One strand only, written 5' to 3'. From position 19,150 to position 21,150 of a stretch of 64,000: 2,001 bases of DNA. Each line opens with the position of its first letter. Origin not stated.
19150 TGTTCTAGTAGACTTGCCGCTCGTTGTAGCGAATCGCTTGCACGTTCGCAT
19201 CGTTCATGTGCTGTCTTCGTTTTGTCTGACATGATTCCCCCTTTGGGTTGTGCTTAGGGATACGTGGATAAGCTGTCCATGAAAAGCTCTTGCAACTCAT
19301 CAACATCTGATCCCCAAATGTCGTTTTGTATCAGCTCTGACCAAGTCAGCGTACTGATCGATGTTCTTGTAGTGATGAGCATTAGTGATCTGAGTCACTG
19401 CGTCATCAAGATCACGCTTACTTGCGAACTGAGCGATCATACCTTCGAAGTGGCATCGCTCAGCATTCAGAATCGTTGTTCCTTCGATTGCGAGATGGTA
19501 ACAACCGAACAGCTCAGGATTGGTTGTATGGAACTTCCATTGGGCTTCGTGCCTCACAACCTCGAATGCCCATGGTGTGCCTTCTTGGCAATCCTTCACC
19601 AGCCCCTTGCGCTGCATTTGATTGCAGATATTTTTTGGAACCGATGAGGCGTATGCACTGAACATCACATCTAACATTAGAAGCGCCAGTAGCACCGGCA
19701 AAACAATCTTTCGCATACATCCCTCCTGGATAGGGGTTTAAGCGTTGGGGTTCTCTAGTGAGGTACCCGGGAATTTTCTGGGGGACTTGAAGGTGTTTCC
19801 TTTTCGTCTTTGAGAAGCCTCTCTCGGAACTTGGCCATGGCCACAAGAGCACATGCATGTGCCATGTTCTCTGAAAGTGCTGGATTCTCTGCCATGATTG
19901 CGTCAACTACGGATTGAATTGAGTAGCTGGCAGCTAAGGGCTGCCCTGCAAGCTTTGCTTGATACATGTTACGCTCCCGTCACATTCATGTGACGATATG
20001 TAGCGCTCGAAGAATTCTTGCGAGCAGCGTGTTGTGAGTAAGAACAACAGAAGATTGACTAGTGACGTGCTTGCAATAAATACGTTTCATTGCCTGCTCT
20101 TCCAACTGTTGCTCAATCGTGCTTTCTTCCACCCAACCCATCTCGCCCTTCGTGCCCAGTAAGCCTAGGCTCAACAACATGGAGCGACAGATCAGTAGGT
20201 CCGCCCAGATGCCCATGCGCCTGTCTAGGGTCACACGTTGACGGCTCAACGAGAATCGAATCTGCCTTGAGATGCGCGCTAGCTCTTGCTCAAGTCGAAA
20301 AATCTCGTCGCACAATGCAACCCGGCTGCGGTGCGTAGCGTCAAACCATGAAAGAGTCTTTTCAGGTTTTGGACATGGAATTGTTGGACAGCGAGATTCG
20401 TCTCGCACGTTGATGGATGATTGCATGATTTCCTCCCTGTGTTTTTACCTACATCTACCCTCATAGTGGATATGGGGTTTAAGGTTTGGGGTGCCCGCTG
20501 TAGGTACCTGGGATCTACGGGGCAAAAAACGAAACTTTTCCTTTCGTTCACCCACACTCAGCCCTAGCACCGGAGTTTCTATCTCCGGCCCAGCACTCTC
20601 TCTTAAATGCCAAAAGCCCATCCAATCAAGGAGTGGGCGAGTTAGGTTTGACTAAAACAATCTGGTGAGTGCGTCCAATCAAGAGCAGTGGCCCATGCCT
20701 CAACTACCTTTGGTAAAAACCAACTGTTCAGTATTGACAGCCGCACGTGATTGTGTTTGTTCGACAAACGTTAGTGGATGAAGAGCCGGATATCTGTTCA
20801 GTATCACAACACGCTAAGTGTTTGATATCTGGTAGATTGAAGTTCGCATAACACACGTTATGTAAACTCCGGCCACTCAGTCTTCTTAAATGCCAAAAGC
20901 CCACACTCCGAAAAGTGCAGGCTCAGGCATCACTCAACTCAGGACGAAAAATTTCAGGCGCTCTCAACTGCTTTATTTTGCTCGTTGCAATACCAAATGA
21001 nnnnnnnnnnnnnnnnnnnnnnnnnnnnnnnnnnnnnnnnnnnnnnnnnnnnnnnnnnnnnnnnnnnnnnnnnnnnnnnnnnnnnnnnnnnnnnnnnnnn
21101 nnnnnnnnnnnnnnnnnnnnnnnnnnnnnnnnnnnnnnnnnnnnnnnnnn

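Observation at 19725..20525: Conserved ~55-nt C-rich 5'-leader element upstream of two leftward genes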

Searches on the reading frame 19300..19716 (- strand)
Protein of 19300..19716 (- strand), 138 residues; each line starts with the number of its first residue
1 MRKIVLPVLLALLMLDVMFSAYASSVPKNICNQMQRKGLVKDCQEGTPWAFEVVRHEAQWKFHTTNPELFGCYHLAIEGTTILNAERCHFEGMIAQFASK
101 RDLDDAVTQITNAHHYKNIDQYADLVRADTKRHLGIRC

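Call 9: search_protein_families(library=phrogs, proteins=[window:19300-19716:-], max_evalue=0.01)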
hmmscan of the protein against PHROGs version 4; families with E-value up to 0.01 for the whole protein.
window:19300-19716:- (138 aa): 0 families

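Call 20: find_homologous_proteins(query=window:19300-19716:-, max_evalue=0.001)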
Query window:19300-19716:- (138 aa): 8 proteins with E <= 0.001 among 13 candidates.
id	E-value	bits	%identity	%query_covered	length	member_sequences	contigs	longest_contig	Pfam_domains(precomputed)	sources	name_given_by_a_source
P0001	5.3e-90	316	100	100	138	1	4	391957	-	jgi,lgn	jgi:hypothetical protein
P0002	1.2e-69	250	85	94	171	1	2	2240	-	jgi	jgi:hypothetical protein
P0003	2.5e-58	214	73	94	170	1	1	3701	-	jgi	jgi:hypothetical protein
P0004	2.4e-50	188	64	94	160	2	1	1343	-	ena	-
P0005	3.1e-50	187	65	94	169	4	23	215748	-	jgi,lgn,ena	jgi:hypothetical protein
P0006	3.5e-35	139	50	94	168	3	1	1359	-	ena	-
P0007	3.0e-33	132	52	94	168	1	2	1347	-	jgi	jgi:hypothetical protein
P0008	1.1e-20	92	39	94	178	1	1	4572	-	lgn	-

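Call 23: find_encoding_contigs(protein=P0005, flank=6000, max_places=6)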
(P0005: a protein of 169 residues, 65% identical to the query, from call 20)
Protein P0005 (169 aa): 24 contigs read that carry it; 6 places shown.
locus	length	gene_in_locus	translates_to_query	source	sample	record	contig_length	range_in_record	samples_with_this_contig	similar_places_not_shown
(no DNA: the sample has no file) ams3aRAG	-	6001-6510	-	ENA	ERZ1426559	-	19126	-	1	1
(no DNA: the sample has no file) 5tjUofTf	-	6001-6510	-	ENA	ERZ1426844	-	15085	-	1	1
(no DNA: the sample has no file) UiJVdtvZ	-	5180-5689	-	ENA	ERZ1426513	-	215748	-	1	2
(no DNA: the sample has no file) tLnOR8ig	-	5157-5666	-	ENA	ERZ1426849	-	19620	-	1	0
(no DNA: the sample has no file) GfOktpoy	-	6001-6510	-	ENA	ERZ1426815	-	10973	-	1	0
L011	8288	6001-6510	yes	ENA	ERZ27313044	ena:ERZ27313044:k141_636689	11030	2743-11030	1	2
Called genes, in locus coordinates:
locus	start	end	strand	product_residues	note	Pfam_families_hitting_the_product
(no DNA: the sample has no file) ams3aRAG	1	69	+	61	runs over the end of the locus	-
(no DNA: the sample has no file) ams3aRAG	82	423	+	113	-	-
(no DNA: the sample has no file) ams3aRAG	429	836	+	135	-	-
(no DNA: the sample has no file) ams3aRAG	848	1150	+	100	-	PF23835:DUF7205 (weak)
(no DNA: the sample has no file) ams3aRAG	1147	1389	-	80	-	-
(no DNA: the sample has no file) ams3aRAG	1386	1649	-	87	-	-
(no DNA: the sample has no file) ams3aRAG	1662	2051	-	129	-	-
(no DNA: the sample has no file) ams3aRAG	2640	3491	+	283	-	-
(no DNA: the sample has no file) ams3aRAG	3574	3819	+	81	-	-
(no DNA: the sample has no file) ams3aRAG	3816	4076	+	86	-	-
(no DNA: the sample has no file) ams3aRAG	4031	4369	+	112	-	-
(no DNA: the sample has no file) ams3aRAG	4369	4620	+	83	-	-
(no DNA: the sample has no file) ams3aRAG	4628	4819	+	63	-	-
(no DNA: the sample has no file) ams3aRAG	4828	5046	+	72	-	-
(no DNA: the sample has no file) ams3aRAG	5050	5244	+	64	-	-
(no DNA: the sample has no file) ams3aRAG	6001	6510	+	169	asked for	-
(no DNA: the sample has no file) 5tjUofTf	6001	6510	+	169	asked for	-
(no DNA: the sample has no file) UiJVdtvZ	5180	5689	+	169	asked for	-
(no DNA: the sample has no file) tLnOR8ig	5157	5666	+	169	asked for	-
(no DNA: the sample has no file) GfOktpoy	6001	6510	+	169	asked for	-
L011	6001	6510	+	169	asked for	-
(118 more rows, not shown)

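Call 24: find_encoding_contigs(protein=P0002, flank=6000, max_places=4)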
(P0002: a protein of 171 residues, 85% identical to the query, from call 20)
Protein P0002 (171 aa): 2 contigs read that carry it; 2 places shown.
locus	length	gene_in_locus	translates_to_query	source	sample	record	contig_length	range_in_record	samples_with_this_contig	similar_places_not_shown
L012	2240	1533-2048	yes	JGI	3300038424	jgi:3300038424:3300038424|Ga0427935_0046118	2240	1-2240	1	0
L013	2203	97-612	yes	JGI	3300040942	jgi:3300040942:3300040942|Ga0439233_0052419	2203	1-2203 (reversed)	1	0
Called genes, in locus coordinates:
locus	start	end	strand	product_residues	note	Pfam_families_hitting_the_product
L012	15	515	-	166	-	-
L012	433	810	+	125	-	-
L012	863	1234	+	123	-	-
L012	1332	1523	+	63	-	-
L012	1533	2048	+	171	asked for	-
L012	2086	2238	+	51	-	?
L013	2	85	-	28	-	?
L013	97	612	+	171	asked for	-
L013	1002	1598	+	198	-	-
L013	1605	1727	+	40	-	-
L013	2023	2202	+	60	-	?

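Call 25: find_encoding_contigs(protein=P0003, flank=6000, max_places=4)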
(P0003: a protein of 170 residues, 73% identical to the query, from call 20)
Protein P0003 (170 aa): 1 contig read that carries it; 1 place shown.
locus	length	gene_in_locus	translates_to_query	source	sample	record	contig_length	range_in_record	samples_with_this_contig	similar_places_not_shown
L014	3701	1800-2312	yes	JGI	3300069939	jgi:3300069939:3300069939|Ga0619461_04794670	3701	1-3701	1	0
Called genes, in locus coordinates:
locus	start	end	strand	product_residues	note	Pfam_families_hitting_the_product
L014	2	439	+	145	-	?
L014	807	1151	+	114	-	-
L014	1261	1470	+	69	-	-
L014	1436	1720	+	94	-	-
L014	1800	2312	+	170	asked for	-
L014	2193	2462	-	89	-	-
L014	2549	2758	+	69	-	-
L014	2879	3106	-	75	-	PF02945:Endonuclease_7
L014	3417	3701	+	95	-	?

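Call 26: find_encoding_contigs(protein=P0008, flank=6000, max_places=4)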
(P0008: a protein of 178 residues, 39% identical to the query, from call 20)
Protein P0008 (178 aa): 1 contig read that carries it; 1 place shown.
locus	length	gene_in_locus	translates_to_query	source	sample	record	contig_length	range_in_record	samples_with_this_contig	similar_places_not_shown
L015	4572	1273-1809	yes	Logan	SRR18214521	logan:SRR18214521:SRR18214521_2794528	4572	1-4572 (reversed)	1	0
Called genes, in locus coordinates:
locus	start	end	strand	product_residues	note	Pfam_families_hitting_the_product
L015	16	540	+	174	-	-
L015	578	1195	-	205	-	PF00072:Response_reg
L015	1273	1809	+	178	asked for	-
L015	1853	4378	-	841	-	-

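Call 74: search_protein_families(library=pfam, proteins=[window:19300-19716:-], max_evalue=0.1)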
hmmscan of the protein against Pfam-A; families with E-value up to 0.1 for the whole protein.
window:19300-19716:- (138 aa): 0 families

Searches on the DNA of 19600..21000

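Call 61: search_rna_families(source=window, start=19600, end=21000, threshold=evalue, max_evalue=5)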
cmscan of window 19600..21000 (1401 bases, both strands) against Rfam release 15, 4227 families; matches with E-value up to 5: 0.
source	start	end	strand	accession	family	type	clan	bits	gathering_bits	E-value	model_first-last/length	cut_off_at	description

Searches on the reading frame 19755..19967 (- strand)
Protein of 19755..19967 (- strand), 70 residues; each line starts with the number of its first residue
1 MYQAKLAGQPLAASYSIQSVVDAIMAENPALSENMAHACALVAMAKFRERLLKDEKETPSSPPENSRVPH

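Call 9: search_protein_families(library=phrogs, proteins=[window:19755-19967:-], max_evalue=0.01)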
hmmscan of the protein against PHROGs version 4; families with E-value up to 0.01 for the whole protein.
window:19755-19967:- (70 aa): 0 families

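Call 74: search_protein_families(library=pfam, proteins=[window:19755-19967:-], max_evalue=0.1)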
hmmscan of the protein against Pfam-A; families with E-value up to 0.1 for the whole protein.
window:19755-19967:- (70 aa): 0 families

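Call 80: find_homologous_proteins(query=window:19755-19967:-, max_evalue=0.01)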
Query window:19755-19967:- (70 aa): 1 proteins with E <= 0.01 among 1 candidates.
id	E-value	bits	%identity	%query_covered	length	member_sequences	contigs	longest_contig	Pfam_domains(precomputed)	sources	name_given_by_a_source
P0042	2.5e-37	143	100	100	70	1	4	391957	-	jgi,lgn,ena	jgi:hypothetical protein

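Call 81: search_solved_structures(query=window:19755-19967:-, max_evalue=10)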
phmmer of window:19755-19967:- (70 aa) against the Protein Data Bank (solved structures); distinct sequences matched with E-value up to 10: 1.
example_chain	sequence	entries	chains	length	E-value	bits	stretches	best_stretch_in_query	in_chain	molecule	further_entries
2b0t_A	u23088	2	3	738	0.88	13.6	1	9-56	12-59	NADP Isocitrate dehydrogenase | Isocitrate dehydrogenase [NADP]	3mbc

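Call 88: predict_structure(protein=window:19755-19967:-)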
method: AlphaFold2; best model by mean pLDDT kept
length: 70 residues; sequences in the alignment: 1
mean_pLDDT: 75.7   pTM: 0.42
mean pLDDT of the five models: 75.7, 72.8, 68.9, 68.2, 67.7
residues with pLDDT >= 90: 24; 70-90: 17; 50-70: 24; < 50: 5
segments of 3 or more residues with pLDDT < 50: 1-3
pLDDT, mean of each block of 10 residues (from residue 1): 50 75 90 92 93 74 56
secondary structure, 60 per line:
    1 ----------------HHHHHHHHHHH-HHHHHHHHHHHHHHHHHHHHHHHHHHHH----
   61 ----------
elements in order: H17-27 H29-56

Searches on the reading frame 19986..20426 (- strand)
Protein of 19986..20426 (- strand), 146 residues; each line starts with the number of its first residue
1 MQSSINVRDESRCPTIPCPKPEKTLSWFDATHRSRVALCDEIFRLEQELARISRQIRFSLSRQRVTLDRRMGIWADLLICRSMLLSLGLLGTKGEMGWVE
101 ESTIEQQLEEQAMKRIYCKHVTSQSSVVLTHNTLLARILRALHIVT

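Call 9: search_protein_families(library=phrogs, proteins=[window:19986-20426:-], max_evalue=0.01)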
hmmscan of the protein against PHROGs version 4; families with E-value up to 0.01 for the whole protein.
window:19986-20426:- (146 aa): 0 families

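Call 16: find_encoding_contigs(protein=window:19986-20426:-, flank=10000, max_places=10)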
Protein window:19986-20426:- (146 aa): 6 contigs read that carry it; 4 places shown.
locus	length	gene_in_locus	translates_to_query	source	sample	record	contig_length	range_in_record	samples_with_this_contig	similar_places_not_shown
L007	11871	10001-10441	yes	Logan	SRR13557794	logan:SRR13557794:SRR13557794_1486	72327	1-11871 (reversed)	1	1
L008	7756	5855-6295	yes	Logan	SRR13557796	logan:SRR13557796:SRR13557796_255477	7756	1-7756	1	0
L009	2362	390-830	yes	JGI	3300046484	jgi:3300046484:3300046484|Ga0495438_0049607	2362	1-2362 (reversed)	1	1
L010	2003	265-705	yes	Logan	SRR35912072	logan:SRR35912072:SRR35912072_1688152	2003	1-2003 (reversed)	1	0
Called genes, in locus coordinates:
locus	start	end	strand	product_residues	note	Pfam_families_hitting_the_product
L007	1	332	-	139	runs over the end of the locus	PF11026:DUF2721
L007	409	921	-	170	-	-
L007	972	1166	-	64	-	-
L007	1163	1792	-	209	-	-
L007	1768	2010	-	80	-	-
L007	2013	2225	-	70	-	-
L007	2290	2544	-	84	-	-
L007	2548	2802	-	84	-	-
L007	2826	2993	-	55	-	-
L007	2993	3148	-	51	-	-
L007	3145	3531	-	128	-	PF07098:DUF1360 (weak)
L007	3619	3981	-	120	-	-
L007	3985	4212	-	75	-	-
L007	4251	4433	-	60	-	-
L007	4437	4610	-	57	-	-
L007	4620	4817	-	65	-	-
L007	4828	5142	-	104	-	-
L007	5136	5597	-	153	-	-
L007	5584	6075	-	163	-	-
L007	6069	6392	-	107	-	-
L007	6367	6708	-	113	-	-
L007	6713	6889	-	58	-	-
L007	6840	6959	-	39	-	-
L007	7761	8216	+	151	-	-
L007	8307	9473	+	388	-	-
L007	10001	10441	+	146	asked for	-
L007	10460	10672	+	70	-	-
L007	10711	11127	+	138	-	-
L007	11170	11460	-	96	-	-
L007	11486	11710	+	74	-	-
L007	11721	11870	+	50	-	?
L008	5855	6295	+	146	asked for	-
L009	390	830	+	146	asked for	-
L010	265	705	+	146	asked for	-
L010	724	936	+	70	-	-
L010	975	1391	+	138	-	-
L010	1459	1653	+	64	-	-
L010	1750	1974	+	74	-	-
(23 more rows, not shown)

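Call 74: search_protein_families(library=pfam, proteins=[window:19986-20426:-], max_evalue=0.1)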
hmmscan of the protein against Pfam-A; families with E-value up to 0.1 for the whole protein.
window:19986-20426:- (146 aa): 0 families
